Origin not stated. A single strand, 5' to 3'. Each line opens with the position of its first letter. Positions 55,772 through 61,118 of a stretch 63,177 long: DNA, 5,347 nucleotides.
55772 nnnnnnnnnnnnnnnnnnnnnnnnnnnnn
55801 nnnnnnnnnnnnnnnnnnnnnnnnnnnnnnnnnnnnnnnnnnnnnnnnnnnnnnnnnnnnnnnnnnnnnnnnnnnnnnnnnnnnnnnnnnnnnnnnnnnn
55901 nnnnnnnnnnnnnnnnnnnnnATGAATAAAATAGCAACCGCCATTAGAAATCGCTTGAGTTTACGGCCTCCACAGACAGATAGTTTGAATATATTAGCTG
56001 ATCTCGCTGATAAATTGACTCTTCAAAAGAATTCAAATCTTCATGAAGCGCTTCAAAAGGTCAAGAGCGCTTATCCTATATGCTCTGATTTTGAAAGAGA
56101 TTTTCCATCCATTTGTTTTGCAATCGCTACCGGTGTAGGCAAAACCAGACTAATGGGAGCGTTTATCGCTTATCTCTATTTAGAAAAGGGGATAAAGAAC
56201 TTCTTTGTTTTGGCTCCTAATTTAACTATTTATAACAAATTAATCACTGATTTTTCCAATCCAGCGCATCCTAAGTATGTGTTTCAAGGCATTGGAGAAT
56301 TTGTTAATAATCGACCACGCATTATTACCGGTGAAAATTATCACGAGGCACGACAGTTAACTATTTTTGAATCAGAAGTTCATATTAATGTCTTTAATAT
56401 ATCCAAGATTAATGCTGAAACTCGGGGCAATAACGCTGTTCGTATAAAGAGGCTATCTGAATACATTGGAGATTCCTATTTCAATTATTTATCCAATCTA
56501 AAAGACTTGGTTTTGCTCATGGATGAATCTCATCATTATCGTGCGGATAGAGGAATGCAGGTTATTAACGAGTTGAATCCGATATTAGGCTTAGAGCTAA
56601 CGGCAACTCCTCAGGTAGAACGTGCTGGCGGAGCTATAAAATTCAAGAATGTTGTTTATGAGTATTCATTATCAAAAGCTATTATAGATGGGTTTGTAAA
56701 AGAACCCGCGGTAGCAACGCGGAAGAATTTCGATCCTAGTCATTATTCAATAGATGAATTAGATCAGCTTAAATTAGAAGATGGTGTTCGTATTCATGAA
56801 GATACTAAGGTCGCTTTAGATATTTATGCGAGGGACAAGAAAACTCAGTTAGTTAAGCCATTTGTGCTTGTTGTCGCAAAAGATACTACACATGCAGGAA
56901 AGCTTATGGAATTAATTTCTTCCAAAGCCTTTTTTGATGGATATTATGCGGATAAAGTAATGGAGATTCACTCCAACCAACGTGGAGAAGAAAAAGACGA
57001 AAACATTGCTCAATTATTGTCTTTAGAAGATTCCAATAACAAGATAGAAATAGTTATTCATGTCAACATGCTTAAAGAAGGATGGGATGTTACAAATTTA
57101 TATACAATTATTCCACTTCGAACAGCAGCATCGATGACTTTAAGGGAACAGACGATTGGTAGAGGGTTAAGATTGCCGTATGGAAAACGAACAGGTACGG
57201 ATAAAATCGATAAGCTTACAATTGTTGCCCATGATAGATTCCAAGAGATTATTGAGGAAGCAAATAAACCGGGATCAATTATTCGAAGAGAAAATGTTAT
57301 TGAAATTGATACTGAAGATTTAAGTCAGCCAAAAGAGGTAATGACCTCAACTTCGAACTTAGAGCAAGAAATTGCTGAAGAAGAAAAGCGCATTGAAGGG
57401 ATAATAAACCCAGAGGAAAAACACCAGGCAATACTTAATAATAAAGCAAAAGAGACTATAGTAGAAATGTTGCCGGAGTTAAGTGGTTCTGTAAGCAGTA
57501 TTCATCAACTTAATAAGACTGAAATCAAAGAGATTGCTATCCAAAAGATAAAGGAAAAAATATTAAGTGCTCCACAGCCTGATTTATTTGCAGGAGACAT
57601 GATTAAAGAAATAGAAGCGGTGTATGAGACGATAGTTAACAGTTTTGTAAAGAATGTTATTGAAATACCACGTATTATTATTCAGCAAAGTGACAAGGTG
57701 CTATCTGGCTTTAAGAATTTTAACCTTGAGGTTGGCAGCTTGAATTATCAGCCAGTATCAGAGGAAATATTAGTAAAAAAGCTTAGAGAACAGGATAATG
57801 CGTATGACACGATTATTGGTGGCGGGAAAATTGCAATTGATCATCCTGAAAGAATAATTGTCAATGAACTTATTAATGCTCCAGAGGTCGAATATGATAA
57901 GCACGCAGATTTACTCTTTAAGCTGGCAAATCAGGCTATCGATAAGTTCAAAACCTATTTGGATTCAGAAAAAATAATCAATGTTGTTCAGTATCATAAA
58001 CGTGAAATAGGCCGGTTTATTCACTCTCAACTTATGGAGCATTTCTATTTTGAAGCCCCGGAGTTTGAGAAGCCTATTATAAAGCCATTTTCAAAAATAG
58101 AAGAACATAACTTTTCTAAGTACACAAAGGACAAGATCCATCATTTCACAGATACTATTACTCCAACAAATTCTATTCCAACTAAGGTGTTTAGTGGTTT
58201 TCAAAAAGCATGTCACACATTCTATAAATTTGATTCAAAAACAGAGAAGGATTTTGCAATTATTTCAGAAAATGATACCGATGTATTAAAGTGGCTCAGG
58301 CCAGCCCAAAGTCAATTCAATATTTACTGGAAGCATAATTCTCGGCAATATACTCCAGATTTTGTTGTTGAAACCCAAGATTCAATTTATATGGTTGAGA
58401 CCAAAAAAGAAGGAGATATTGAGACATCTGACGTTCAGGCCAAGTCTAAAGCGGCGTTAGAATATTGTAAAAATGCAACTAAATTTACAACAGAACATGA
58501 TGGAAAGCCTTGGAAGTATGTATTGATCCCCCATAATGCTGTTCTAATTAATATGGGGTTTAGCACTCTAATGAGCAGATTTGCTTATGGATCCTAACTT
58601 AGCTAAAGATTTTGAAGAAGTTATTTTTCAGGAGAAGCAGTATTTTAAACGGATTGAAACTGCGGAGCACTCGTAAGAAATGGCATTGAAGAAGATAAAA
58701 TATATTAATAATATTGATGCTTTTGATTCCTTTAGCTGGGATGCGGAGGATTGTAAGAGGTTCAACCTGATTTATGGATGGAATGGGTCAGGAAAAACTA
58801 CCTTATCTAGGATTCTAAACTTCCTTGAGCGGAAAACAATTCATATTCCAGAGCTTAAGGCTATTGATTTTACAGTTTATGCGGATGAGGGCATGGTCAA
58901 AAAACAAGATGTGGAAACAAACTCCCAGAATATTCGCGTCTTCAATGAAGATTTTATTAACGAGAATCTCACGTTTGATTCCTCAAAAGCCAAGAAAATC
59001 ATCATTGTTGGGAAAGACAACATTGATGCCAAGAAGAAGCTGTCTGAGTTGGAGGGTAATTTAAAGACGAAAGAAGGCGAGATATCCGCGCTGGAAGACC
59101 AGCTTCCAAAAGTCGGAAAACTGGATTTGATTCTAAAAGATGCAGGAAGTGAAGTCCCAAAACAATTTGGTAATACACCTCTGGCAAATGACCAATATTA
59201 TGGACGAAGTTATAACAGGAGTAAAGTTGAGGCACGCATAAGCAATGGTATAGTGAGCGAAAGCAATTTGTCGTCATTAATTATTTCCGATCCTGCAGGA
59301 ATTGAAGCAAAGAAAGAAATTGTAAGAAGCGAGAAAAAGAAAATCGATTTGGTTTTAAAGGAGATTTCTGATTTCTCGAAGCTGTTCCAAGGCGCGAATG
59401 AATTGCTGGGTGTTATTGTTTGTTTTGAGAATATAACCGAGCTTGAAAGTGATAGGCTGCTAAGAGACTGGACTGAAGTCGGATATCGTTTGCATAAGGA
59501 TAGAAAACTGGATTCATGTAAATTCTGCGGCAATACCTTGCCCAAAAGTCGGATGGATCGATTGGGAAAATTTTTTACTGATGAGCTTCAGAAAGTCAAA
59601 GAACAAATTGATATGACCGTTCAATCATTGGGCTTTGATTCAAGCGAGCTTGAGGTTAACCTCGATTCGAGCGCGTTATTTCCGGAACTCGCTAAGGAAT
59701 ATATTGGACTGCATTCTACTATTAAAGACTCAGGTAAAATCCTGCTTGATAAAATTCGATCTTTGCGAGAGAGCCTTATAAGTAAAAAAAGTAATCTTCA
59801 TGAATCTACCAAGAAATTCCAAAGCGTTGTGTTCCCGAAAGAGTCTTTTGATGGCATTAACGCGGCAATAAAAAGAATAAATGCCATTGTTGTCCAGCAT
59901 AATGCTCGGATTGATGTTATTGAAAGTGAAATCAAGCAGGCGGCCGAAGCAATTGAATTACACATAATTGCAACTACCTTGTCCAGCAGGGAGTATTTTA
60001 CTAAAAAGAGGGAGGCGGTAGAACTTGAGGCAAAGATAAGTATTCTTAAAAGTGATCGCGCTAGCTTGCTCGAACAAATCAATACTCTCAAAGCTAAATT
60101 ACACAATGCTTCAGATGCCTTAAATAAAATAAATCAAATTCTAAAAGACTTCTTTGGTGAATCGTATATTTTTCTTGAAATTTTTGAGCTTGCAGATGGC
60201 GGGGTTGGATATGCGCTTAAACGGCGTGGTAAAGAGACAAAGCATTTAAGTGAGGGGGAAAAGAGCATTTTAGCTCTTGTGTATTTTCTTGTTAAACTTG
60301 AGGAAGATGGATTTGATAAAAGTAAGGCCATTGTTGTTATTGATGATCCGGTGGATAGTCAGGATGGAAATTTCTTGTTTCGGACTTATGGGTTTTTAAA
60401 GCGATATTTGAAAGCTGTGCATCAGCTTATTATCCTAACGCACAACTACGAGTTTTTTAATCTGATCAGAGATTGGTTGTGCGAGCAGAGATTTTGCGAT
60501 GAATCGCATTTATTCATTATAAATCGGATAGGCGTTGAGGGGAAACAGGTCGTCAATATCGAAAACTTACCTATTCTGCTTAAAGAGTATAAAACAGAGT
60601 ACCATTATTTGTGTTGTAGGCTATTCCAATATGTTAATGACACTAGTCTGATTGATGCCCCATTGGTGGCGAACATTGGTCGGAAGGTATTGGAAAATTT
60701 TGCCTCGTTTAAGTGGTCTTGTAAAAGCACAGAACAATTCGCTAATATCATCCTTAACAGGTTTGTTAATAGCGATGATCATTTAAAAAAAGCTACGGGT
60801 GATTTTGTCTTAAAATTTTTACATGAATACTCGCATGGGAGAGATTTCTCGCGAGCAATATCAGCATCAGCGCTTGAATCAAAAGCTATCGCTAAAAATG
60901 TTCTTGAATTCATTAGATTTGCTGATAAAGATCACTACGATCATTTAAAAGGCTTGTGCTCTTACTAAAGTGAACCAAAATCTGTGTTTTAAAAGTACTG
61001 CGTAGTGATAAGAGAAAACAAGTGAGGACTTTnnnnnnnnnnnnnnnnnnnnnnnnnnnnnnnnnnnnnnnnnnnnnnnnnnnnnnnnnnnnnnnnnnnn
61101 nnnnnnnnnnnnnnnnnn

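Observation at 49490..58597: Type III-like restriction-modification locus with an extra SNF2 translocase and two Mod subunits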

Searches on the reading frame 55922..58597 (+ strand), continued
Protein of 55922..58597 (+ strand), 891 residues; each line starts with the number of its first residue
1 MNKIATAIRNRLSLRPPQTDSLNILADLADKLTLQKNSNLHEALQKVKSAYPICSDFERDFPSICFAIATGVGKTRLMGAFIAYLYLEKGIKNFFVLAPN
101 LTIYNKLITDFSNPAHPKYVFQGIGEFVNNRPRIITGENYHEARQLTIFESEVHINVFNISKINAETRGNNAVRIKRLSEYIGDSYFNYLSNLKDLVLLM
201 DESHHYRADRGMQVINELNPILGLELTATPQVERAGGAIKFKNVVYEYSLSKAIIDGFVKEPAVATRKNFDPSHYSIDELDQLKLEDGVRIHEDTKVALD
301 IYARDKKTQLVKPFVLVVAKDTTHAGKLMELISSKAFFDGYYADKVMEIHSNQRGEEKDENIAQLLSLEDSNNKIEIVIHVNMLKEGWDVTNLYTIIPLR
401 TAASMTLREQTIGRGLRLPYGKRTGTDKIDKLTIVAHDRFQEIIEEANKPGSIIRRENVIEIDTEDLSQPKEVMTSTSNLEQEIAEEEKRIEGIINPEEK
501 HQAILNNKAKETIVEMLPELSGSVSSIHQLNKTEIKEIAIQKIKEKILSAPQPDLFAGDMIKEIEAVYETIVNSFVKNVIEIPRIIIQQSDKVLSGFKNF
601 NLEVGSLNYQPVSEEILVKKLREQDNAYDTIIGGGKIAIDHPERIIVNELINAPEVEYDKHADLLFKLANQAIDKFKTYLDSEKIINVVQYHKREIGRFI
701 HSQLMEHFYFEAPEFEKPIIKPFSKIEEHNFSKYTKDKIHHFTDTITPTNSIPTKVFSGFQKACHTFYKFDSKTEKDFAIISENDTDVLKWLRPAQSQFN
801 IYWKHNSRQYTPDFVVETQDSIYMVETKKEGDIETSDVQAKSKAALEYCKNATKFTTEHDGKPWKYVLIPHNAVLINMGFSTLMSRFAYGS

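Call 100: search_protein_families(library=pfam, proteins=[L126:5282-8092:+, L126:1464-4736:+, L126:8778-10004:+, L161:4191-7001:+, L161:7095-8741:+, L161:8743-9861:+], max_evalue=0.001)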
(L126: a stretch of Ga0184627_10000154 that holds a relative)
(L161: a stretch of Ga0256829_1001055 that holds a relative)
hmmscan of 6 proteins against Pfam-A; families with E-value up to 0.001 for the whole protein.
L126:5282-8092:+ (936 aa): 6 families
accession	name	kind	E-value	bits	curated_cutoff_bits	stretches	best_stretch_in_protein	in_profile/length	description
PF00176.29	SNF2-rel_dom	-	6.9e-21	75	24.9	1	126-294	20-186/290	SNF2-related domain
PF00271.37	Helicase_C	-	2.4e-17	63.6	23.5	1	513-627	2-110/110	Helicase conserved C-terminal domain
PF04851.21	ResIII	-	1.9e-13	51.1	22.5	1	105-272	2-163/164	Type III restriction enzyme, res subunit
PF00270.35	DEAD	-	7.8e-10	39.2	26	1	123-272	14-161/167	DEAD/DEAH box helicase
PF13872.12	AAA_34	-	8.4e-05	22.1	27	1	124-257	61-208/306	P-loop containing NTP hydrolase pore-1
PF09848.15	SLFN-g3_helicase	-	0.00079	19.2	24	0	131-257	9-111/354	Schlafen group 3, DNA/RNA helicase domain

L126:1464-4736:+ (1090 aa): 5 families
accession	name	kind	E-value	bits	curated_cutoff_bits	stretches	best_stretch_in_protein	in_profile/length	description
PF01555.25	N6_N4_Mtase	-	1.4e-08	35.4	26.7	0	124-152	185-213/221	DNA methylase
PF08241.18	Methyltransf_11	-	4.9e-06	27.5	21.2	0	760-778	77-95/95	Methyltransferase domain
PF06634.17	DUF1156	-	6.5e-05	23.4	24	1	49-97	2-52/73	Protein of unknown function (DUF1156)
PF01170.24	UPF0020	-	0.00023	21.4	22.3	0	668-705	100-136/197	RMKL-like, methyltransferase domain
PF13649.12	Methyltransf_25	-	0.00035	21.6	27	0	641-696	16-70/97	Methyltransferase domain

L126:8778-10004:+ (408 aa): 2 families
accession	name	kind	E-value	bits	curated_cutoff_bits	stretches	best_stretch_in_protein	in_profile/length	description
PF06250.17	YhcG_C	-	5.6e-57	192.4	32.5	1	239-393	2-155/157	YhcG PDDEXK nuclease domain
PF17761.7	DUF1016_N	-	3.6e-37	128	32.8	1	13-214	2-137/137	DUF1016 N-terminal domain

L161:4191-7001:+ (936 aa): 7 families
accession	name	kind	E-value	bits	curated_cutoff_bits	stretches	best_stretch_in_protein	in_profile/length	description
PF00133.28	tRNA-synt_1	-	3e-141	471.4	22.7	1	44-669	2-414/414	tRNA synthetases class I (I, L, M and V)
PF08264.19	Anticodon_1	-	8.9e-32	110.4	25.1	1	713-863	1-145/148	Anticodon-binding domain of tRNA ligase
PF09334.17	tRNA-synt_1g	-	4.9e-27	95.1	20.1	2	74-220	8-136/391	tRNA synthetases class I (M)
PF01406.26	tRNA-synt_1e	-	1.9e-08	34.5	27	1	577-675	201-298/301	tRNA synthetases class I (C) catalytic domain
PF01921.24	tRNA-synt_1f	-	9.6e-07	28.5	27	1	620-687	272-339/360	tRNA synthetases class I (K)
PF13603.12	tRNA-synt_1_2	-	4.8e-06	26.6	25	1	328-377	87-136/185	Leucyl-tRNA synthetase, editing domain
PF06827.20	zf-FPG_IleRS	-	0.00056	20.1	21.3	1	903-933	1-30/30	Zinc finger found in FPG and IleRS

L161:7095-8741:+ (548 aa): 1 family
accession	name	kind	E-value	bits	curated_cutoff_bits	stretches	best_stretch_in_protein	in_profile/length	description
PF01555.25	N6_N4_Mtase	-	1.8e-48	165.8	26.7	1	78-373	1-217/221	DNA methylase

L161:8743-9861:+ (372 aa): 2 families
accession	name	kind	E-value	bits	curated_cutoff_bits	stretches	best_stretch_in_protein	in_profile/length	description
PF13784.11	Fic_N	-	6.2e-25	87.5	26.7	1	24-107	3-81/82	Fic/DOC family N-terminal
PF02661.23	Fic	-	7.2e-17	62.5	24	1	114-219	1-93/93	Fic/DOC family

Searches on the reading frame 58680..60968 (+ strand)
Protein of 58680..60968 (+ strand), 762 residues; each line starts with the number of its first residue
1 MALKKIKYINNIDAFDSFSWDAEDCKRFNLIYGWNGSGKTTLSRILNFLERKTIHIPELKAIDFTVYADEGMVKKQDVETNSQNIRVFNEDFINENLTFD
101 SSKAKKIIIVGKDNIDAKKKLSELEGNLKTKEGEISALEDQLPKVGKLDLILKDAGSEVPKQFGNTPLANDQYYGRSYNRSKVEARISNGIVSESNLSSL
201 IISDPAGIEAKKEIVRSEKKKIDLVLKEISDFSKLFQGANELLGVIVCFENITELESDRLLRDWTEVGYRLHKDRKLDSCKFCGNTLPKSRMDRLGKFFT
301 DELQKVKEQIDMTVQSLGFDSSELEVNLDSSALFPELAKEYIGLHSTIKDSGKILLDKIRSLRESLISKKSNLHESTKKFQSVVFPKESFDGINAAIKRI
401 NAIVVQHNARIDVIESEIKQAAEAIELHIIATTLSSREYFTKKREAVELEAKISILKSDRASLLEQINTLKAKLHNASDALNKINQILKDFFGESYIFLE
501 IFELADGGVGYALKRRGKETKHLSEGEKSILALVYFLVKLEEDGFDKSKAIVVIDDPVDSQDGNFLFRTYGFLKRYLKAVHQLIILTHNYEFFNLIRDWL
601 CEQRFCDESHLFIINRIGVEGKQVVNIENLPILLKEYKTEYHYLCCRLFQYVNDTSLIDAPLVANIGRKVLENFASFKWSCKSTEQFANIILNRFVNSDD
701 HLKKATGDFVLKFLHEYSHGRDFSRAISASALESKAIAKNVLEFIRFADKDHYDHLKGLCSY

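Call 3: search_protein_families(library=pfam, proteins=[window:58680-60968:+], max_evalue=0.01)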
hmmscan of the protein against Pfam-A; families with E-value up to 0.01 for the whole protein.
window:58680-60968:+ (762 aa): 5 families
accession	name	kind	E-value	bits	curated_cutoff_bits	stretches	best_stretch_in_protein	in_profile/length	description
PF13166.12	AAA_13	-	9.7e-112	375.4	36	1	14-742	4-712/713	AAA domain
PF02463.25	SMC_N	-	2e-06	27.9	40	1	12-595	7-204/220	RecF/RecN/SMC N terminal domain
PF13304.12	AAA_21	-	4.7e-06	27.3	27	1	28-135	1-102/304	AAA domain, putative AbiEii toxin, Type IV TA system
PF00005.33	ABC_tran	-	2.9e-05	25.1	25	1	30-124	15-92/137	ABC transporter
PF13476.12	AAA_23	-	0.0022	19.1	27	1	9-43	4-36/201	AAA domain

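Call 4: search_protein_families(library=padloc, proteins=[window:58680-60968:+], max_evalue=0.001)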
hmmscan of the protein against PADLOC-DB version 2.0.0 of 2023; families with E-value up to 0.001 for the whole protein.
window:58680-60968:+ (762 aa): 21 families
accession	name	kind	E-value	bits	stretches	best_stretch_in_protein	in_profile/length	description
PDLC04894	PDC-S06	-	1.3e-140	468.3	1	1-759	1-737/740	-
PDLC04887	PDC-S06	-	1.6e-120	402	1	3-756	2-779/790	-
PDLC04896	PDC-S06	-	2.5e-100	335.2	1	3-756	2-727/732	-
PDLC04897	PDC-S06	-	5.2e-58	195.2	1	21-687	18-671/727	-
PDLC04890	PDC-S06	-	2.4e-49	166.6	1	9-754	7-719/732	-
PDLC04886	PDC-S06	-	1.1e-42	144.8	1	13-754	8-719/727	-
PDLC04898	PDC-S06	-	2.1e-26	90.5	1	31-606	33-620/752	-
PDLC04895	PDC-S06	-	2.1e-17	60.9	1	3-607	2-644/784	-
PDLC03859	LmuB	-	5.5e-16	56.9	1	83-599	156-596/611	-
PDLC04891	PDC-S06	-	1.8e-12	44.5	1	278-600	380-696/858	-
PDLC04135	mad3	-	3e-12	44.8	1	8-600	6-334/374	mads_3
PDLC02360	PrrC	-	7.8e-11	39.6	1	506-743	124-338/372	PrrC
PDLC04893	PDC-S06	-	2e-10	37.8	1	518-603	617-698/862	-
PDLC02980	AriA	-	3.8e-08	31.6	1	28-130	1-122/304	-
PDLC05023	PDC-S46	-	4.1e-08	30.4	1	518-603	409-495/719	-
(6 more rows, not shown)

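Call 5: search_protein_families(library=ncbifam, proteins=[window:58680-60968:+], max_evalue=0.001)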
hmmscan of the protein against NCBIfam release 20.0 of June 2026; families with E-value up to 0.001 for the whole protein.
window:58680-60968:+ (762 aa): 2 families
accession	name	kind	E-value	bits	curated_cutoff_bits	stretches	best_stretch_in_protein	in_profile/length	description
NF045487.1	ASRP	equivalog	4.5e-12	45.4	300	1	117-556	147-563/593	archaea-specific SMC-related protein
TIGR01166.1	cbiO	subfamily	0.00063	19.3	211.8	0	9-48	2-40/190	cobalt ABC transporter, ATP-binding protein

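Call 65: search_protein_families(library=phrogs, proteins=[window:58680-60968:+], max_evalue=0.01)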
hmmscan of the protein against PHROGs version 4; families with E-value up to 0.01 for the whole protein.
window:58680-60968:+ (762 aa): 2 families
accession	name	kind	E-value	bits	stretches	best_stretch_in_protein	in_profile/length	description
phrog_2801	-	unknown function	3.9e-43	148.8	2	262-690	238-666/735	-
phrog_11225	-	unknown function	9.3e-08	32.9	2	9-46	5-43/229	-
